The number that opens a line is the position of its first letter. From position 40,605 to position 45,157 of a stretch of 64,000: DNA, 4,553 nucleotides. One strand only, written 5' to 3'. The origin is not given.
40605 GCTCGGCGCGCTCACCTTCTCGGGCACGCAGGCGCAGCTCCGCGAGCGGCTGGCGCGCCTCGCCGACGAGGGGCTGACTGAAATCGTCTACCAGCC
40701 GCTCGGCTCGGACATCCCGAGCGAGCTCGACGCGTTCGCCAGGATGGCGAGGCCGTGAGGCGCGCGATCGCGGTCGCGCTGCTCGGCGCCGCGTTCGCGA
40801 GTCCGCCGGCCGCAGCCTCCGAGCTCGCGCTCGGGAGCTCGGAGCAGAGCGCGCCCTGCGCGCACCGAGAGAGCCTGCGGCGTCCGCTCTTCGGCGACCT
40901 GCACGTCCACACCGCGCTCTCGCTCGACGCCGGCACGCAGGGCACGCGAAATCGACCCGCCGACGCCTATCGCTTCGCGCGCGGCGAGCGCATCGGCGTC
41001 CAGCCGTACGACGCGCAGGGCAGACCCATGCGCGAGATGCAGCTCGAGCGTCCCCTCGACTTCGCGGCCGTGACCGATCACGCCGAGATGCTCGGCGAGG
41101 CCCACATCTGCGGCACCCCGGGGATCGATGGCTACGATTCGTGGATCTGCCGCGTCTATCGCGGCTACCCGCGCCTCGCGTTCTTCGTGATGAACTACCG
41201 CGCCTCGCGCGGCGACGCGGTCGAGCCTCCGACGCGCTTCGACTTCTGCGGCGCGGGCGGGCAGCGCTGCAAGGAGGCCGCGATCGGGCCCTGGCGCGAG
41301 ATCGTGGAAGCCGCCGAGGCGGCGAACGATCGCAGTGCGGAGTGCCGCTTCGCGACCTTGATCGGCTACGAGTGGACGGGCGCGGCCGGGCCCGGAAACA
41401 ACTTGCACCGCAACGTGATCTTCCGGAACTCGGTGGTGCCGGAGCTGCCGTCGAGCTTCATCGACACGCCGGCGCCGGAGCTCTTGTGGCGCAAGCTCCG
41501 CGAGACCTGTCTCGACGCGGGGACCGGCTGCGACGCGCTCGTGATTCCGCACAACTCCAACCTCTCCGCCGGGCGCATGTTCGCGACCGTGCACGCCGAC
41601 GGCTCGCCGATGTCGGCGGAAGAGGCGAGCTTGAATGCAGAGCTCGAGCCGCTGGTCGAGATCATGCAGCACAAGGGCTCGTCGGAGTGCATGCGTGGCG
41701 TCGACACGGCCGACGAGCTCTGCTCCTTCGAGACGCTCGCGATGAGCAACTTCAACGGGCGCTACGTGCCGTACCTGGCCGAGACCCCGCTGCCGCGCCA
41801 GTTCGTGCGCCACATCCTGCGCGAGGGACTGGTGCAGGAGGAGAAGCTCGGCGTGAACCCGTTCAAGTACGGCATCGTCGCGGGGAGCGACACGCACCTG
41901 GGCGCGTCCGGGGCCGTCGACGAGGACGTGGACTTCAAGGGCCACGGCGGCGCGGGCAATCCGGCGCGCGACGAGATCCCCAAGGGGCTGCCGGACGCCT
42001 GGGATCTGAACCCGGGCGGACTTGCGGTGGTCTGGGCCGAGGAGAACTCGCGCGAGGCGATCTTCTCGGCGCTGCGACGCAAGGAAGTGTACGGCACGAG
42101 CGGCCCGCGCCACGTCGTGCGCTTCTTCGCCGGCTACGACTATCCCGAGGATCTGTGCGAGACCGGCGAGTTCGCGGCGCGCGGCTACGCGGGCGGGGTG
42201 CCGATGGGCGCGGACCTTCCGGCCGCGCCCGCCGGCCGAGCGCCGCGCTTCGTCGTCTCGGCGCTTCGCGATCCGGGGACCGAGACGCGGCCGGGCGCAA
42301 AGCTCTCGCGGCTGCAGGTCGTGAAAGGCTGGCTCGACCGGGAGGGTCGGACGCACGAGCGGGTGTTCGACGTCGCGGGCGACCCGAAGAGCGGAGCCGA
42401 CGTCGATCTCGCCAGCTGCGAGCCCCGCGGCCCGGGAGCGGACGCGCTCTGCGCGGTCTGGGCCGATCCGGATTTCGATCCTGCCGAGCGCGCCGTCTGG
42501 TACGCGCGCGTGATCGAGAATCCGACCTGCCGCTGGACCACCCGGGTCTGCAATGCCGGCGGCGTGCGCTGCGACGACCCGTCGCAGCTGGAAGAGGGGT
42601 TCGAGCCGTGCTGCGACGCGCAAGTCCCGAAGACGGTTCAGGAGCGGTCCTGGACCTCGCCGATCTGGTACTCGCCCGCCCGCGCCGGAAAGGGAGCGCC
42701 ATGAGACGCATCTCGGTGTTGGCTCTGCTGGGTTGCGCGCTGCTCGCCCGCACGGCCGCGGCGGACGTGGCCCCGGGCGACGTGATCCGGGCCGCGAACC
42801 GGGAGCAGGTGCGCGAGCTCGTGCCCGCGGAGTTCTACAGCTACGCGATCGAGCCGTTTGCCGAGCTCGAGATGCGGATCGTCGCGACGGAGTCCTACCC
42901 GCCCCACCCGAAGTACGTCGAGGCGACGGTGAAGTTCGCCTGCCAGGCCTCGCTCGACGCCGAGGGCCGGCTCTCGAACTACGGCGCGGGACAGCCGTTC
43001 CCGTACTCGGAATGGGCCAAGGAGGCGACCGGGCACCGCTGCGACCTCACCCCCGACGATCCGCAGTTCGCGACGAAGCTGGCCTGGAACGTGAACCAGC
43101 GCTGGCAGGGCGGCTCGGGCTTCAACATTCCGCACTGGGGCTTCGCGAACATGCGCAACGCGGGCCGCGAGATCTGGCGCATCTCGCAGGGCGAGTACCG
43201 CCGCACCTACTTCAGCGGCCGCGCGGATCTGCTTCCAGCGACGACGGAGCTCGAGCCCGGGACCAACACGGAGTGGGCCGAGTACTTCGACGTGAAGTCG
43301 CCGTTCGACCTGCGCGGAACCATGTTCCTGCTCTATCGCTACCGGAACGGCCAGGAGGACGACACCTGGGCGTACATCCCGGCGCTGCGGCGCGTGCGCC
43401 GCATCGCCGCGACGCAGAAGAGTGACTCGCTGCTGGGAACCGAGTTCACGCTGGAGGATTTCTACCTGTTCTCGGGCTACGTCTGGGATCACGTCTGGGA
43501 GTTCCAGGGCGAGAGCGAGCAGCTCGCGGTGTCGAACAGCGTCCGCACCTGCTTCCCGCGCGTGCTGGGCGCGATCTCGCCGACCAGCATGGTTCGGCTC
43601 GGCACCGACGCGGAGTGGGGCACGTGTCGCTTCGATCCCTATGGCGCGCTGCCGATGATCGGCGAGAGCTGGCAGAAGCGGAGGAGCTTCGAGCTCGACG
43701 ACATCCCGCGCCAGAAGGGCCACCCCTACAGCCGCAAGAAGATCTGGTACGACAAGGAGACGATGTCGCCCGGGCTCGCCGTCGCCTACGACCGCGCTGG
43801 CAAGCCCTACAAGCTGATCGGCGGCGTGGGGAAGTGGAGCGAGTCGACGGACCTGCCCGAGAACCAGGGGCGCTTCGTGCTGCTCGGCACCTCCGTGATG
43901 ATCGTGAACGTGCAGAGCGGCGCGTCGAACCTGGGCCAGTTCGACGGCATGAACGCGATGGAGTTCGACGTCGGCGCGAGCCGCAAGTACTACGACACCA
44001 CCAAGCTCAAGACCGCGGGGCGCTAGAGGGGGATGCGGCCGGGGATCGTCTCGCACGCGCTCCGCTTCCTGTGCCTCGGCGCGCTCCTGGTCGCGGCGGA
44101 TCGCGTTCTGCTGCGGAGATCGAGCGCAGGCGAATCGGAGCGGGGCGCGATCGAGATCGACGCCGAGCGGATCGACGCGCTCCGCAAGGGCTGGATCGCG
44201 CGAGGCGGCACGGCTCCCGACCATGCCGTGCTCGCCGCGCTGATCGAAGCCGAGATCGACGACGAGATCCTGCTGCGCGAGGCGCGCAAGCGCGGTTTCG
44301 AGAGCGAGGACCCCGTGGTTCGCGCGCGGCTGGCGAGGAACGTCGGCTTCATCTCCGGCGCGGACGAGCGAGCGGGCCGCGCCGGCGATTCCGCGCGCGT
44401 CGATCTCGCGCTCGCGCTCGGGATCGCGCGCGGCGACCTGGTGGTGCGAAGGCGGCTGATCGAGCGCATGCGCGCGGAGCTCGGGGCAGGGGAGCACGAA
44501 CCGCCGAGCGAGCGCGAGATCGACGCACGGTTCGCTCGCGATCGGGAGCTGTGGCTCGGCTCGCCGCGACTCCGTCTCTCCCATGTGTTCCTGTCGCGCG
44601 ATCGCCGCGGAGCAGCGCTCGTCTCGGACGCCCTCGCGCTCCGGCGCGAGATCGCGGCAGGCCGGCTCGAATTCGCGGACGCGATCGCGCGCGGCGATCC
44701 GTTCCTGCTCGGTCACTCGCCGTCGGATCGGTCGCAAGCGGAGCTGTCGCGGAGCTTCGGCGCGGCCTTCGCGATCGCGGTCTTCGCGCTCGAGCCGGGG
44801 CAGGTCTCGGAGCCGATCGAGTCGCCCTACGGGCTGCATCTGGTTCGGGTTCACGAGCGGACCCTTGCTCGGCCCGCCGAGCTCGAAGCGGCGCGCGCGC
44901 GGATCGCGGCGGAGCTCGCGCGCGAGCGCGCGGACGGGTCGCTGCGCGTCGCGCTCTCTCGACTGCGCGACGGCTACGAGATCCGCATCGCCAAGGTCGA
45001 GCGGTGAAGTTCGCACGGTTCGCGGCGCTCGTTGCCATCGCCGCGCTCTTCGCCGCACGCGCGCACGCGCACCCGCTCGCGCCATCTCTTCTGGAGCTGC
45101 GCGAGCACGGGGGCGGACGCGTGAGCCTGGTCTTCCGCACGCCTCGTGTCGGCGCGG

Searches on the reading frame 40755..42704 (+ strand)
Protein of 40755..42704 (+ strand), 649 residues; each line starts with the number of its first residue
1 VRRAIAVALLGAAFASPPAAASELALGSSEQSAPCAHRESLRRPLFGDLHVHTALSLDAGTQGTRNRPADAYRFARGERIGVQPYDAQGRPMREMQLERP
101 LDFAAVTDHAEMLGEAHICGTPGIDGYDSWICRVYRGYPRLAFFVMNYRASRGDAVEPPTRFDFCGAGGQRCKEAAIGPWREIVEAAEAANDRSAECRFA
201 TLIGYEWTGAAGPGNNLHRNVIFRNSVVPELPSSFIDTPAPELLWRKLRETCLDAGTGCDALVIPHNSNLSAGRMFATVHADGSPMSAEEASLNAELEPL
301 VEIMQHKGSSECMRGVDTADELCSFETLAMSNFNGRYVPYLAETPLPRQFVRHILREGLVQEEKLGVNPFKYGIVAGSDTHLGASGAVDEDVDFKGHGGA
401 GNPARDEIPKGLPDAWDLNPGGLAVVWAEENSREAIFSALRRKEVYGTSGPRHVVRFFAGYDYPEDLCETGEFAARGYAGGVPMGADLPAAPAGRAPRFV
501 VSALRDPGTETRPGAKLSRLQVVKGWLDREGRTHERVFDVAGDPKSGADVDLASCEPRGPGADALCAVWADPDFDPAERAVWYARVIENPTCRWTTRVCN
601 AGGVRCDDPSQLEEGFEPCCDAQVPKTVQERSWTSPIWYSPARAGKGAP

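Call 63: search_protein_families(library=pfam, proteins=[window:40755-42704:+], max_evalue=0.0001)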
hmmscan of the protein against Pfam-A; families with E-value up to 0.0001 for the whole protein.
window:40755-42704:+ (649 aa): 1 family
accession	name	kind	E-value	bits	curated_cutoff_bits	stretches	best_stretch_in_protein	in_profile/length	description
PF12228.14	DUF3604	-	4.2e-171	570.8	20.4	1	41-641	3-591/591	Protein of unknown function (DUF3604)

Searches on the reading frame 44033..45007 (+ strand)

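Call 63: search_protein_families(library=pfam, proteins=[window:44033-45007:+], max_evalue=0.0001)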
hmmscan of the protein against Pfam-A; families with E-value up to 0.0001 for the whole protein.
window:44033-45007:+ (324 aa): 2 families
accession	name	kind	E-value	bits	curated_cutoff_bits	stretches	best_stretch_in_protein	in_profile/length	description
PF13145.12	Rotamase_2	-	2.7e-11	44.8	27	1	158-288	1-120/121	PPIC-type PPIASE domain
PF00639.27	Rotamase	-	2.3e-06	28.9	21.7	1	242-274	64-96/97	PPIC-type PPIASE domain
